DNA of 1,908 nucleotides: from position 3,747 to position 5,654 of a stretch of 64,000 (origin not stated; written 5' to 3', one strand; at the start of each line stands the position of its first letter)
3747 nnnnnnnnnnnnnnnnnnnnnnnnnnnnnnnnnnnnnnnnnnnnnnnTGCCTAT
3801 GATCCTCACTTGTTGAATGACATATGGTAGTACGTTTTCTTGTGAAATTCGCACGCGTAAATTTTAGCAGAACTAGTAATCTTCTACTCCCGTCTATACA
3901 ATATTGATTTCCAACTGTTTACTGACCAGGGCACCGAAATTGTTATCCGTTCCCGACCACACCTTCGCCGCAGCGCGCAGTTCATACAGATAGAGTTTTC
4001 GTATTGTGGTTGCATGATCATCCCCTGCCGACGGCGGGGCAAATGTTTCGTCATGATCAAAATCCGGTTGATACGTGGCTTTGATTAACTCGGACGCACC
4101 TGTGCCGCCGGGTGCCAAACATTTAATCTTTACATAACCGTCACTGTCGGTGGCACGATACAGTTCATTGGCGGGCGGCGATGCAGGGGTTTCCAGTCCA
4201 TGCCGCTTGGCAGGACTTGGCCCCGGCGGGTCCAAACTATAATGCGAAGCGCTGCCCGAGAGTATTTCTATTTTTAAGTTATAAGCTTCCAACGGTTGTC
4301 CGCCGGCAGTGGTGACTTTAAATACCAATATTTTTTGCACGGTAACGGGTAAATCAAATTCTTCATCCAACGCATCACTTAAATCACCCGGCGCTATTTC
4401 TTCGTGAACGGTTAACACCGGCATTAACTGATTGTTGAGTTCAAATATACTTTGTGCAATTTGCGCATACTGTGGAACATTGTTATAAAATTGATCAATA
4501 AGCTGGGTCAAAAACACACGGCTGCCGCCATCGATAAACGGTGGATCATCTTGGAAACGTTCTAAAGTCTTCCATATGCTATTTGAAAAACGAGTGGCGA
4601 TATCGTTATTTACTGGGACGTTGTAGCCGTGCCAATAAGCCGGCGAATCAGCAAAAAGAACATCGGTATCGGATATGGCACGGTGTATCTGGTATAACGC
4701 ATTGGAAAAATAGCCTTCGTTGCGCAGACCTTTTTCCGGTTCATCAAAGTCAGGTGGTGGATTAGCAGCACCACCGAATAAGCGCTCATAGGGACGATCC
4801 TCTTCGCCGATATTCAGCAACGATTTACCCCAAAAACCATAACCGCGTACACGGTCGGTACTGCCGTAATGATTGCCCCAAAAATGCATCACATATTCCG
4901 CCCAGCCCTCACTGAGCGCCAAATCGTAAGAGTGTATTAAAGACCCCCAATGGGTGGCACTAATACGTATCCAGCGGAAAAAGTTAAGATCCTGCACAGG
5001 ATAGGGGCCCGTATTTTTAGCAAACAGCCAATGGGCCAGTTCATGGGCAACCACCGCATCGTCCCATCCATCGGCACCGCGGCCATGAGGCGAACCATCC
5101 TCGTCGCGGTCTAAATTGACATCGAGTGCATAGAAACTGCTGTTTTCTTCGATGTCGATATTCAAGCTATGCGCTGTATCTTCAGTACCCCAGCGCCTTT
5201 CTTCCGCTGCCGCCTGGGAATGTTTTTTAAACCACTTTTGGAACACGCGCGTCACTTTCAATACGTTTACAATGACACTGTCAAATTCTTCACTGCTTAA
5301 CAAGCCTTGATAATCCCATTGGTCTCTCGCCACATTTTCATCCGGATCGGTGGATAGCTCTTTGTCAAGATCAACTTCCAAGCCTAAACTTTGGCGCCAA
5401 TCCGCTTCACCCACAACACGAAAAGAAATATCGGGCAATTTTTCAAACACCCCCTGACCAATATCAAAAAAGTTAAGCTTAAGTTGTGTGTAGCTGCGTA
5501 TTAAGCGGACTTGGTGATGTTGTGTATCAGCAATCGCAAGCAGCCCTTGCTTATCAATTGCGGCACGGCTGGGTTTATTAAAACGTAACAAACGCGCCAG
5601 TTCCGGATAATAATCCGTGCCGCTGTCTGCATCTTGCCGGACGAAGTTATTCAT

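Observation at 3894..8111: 1405-aa protein with twelve NHL blades plus a gluzincin-like HEXXH...EGWAEY domain, as a candidate CIS payload or receptor-binding protein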

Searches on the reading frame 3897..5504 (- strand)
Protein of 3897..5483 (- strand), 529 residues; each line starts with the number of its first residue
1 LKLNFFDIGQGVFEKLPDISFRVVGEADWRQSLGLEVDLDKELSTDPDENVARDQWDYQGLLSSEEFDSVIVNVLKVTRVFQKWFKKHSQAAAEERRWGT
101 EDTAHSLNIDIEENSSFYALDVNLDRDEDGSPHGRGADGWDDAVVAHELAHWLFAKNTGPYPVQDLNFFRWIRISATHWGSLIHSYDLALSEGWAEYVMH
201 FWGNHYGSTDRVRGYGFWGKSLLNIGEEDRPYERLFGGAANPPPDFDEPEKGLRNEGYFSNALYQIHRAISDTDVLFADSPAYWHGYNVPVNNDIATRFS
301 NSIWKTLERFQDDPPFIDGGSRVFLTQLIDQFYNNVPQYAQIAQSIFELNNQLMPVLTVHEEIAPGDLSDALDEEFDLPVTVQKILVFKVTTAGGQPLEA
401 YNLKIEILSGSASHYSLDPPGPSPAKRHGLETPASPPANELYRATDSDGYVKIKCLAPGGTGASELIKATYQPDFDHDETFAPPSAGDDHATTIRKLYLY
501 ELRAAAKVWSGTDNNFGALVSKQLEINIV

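Call 7: search_protein_families(library=pfam, proteins=[window:3897-5483:-], max_evalue=10)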
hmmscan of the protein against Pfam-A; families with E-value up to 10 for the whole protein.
seq(529 aa): 0 families
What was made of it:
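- Closest known: DUF4157 'PVC-metallopeptidase' of extracellular contractile injection systems. Different: DUF4157 is a separate Pfam family that X does not match (call 7).
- No Pfam peptidase family matches (call 7).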

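Call 18: search_solved_structures(query=A2, max_evalue=10, show_alignments=2)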
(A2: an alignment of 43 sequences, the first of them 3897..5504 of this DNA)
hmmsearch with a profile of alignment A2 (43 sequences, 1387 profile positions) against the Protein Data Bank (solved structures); distinct sequences matched with E-value up to 10: 138 (the best 60 are shown).
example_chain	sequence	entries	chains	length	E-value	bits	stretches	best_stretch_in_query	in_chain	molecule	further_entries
6qsd_A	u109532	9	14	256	4.2e-60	206.9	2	572-786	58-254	Pizza6S | Pizza6-S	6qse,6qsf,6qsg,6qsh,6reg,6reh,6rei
6i3a_A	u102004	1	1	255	6.6e-57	196.3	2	572-776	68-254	v22Pizza6-AYW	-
6f0s_A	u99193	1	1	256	1.6e-53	185.1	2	572-743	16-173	Pizza6-SYW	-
7qrx_A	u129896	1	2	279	6.4e-53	183.1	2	616-787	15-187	E3 ubiquitin-protein ligase TRIM71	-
6f0q_A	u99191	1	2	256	2.2e-52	181.3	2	572-745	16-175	Pizza6-AYW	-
6d69_A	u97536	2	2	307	7.3e-52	179.6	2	614-782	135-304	NHL Repeat Region of D. melanogaster Thin | Thin, isoform D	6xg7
3ww9_A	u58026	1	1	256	4.6e-51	176.9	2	613-786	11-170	pizza6 protein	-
3wwa_A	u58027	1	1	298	4.7e-51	176.9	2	613-787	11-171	Pizza7H protein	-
9jur_A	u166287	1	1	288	5e-48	166.8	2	616-748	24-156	E3 ubiquitin-protein ligase TRIM71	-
8j72_A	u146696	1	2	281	2.1e-47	164.8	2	617-748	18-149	E3 ubiquitin-protein ligase TRIM71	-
7zqg_A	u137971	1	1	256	2.8e-47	164.4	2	572-786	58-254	Pizza6-KSH-TSH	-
7zq2_A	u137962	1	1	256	3.7e-47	164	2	572-786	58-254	Pizza6-RSH-TSH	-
6fpt_A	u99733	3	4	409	6.4e-47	163.2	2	617-748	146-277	E3 ubiquitin-protein ligase TRIM71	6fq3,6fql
7zph_A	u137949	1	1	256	8.1e-47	162.8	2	572-786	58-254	Pizza6-TNK-RSH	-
7zpw_A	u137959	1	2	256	1e-46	162.5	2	572-786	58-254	Pizza6-TSK-TSH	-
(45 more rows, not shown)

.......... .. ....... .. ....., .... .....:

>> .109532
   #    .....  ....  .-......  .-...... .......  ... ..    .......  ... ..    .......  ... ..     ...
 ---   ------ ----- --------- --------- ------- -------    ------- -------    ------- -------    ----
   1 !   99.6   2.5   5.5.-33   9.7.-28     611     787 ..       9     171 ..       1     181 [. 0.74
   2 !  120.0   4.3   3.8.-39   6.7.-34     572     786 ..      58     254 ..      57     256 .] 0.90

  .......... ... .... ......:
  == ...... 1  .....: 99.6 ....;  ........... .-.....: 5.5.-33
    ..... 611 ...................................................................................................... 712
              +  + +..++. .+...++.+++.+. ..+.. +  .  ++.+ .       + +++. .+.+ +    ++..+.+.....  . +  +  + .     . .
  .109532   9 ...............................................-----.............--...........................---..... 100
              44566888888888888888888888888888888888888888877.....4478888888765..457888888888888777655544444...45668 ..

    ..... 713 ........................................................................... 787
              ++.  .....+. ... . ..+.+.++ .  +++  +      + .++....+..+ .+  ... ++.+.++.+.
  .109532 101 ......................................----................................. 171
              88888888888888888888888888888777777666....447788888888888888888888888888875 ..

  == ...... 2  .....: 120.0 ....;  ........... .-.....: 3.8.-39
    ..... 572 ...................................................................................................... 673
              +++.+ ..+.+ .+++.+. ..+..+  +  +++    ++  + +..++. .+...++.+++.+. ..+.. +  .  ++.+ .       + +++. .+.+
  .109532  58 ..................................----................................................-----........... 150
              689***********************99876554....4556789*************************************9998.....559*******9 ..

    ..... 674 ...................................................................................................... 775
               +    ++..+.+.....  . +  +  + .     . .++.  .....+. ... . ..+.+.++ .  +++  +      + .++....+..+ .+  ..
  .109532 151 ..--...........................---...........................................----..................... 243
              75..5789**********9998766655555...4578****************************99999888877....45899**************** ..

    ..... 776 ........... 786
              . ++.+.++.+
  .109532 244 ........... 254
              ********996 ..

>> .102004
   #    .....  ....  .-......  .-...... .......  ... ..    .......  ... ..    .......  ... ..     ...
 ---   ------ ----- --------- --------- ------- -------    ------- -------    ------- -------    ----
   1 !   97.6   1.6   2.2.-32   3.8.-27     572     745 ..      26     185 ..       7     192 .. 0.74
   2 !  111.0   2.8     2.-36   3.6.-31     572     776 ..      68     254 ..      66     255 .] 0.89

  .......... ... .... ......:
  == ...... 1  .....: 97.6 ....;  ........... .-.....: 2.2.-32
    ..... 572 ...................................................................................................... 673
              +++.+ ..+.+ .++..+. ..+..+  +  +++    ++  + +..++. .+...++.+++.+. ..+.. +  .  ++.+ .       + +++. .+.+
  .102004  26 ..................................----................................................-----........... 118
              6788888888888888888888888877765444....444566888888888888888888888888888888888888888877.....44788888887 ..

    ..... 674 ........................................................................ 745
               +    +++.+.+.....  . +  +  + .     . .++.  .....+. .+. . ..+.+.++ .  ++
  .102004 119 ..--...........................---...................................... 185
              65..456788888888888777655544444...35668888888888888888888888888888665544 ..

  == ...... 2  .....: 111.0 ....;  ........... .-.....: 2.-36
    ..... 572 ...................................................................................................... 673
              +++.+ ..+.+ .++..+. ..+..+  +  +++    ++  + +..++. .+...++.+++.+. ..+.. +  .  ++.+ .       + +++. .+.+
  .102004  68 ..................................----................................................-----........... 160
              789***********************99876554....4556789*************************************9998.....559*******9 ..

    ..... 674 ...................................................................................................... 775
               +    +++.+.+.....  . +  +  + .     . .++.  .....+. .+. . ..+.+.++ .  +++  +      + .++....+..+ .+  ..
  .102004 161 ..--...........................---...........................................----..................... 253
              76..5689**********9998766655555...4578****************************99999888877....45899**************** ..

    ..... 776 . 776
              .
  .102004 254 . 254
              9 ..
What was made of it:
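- On NHL-repeat beta-propeller (Pfam PF01436): The profile matches designed six-bladed Pizza6 NHL-type propellers and the TRIM71 NHL domain at E 1e-60 to 1e-47 (call 18).
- Tried and rejected: The full-length profile was swamped by NHL hits (call 18).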

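Call 21: predict_structure(alignment_id=A2)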
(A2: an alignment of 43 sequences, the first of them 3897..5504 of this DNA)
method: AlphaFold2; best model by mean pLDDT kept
length: 536 residues; sequences in the alignment: 43
mean_pLDDT: 83.6   pTM: 0.86
mean pLDDT of the five models: 83.6, 82.4, 81.9, 81.2, 79.4
residues with pLDDT >= 90: 270; 70-90: 152; 50-70: 98; < 50: 16
segments of 3 or more residues with pLDDT < 50: 1-4, 136-141
pLDDT, mean of each block of 10 residues (from residue 1): 48 52 60 82 76 61 55 65 89 93 87 81 71 56 72 90 80 63 79 92 90 76 66 83 81 92 94 93 75 71 96 94 90 98 97 96 97 93 94 98 97 96 92 94 95 97 86 97 94 94 93 66 92 95
secondary structure, 60 per line:
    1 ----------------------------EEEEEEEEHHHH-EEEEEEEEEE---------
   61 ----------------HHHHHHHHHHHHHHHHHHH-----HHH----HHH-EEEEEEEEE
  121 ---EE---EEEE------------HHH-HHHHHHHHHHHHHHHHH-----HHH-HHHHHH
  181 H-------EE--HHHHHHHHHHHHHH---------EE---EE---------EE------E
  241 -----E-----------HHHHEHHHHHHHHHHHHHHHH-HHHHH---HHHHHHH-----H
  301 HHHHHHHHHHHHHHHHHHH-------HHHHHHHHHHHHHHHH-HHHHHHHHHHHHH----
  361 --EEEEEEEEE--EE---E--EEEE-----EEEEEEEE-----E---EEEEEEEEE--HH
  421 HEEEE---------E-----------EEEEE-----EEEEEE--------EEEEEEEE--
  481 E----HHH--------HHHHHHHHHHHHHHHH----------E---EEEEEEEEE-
elements in order: E29-36 H37-40 E42-51 H77-95 E112-120 E129-132 H149-165 H175-181 H193-206 H258-261 H263-278 H280-284 H288-294 H300-319 H327-342 H344-356 E363-371 E382-385 E391-398 E408-416 E422-425 E447-451 E457-462 E471-478 H497-512 E527-535

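Call 24: fold_search(model_id=the predicted structure, library=pdb)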
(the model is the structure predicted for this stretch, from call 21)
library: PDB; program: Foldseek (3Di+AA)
matches with E <= 10: 1920; with E <= 0.001: 1
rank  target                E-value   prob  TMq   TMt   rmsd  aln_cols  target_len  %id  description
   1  2vo8                  9.2e-04  0.99  0.15  0.41   7.6       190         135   12  Cohesin module from Clostridium perfringens ATCC13124 family 33 glycoside hydrolase. (released 2008-09-02)
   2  8xfg_A                2.1e-03  0.97  0.15  0.11   8.1       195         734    9  Cryo-EM structure of integrin ITGAV, ITGB3 and CYCLO (RGDFK) complex, conformation 1 (released 2024-12-18)
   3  8k2h_B                2.2e-03  0.99  0.15  0.15  11.0       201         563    7  Crystal structure of Group 2Oligosaccharide/Monosaccharide-releasing beta-N-acetylhexosaminidase NgaAt from Arabidopsi (released 2024-04-24)
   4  1m1s                  2.3e-03  1.00  0.13  0.51   8.6       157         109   12  Structure of WR4, a C.elegans MSP family member (released 2003-07-29)
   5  6fvi                  2.6e-03  0.93  0.13  0.33   7.5       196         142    9  ASH / PapD-like domain of human CEP192 (PapD-like domain 7) (released 2019-03-20)
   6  8yjb_G                3.6e-03  0.51  0.12  0.09  17.5       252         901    9  Cryo-EM structure of the human DSS1-INTAC complex (released 2025-03-05)
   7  8k2m                  3.8e-03  0.93  0.14  0.14  13.4       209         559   12  Crystal structure of Group 4 Monosaccharide-releasing beta-N-acetylgalactosaminidase NgaP2 from Paenibacillus sp. TS12 i (released 2024-04-24)
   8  2yhg                  3.8e-03  0.28  0.14  0.17  19.6       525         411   10  Ab initio phasing of a nucleoside hydrolase-related hypothetical protein from Saccharophagus degradans that is associate (released 2011-08-03)
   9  7fe0_A                4.2e-03  0.77  0.13  0.28  10.3       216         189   12  AvmM Catalyzes Macrocyclization in Alchivemycin A Biosynthesis (released 2021-09-01)
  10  8xen_A                4.7e-03  0.87  0.14  0.09   8.6       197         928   12  Cryo-EM structure of integrin ITGAV/ITGB3 complex, conformation 4 (released 2024-12-18)
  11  2ys4_MODEL_1_A        5.2e-03  0.96  0.13  0.38   6.2       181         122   13  Solution structure of the N-terminal PapD-like domain of HYDIN protein from human (released 2008-04-08)
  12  8p4l_A                6.2e-03  0.92  0.14  0.14  13.8       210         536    8  Beta-N-acetylgalactosaminidase from Niabella aurantiaca (released 2024-01-17)
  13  7som_J                6.2e-03  0.54  0.12  0.10  30.4       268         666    7  Ciliary C2 central pair apparatus isolated from Chlamydomonas reinhardtii (released 2022-04-13)
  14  4mmz_A                6.5e-03  0.96  0.15  0.10   9.1       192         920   10  Integrin AlphaVBeta3 ectodomain bound to an antagonistic tenth domain of Fibronectin (released 2014-03-26)
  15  7fe5_A                6.5e-03  0.72  0.14  0.29  10.2       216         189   12  AvmM Catalyzes Macrocyclization in Alchivemycin A Biosynthesis (released 2021-09-01)
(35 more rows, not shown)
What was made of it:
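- Checked: Its Foldseek matches are cohesin, PapD-like and Ig-like domains (calls 21, 24).
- Tried and rejected: It was dominated by Ig-like hits and was uninformative for the peptidase (call 24).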
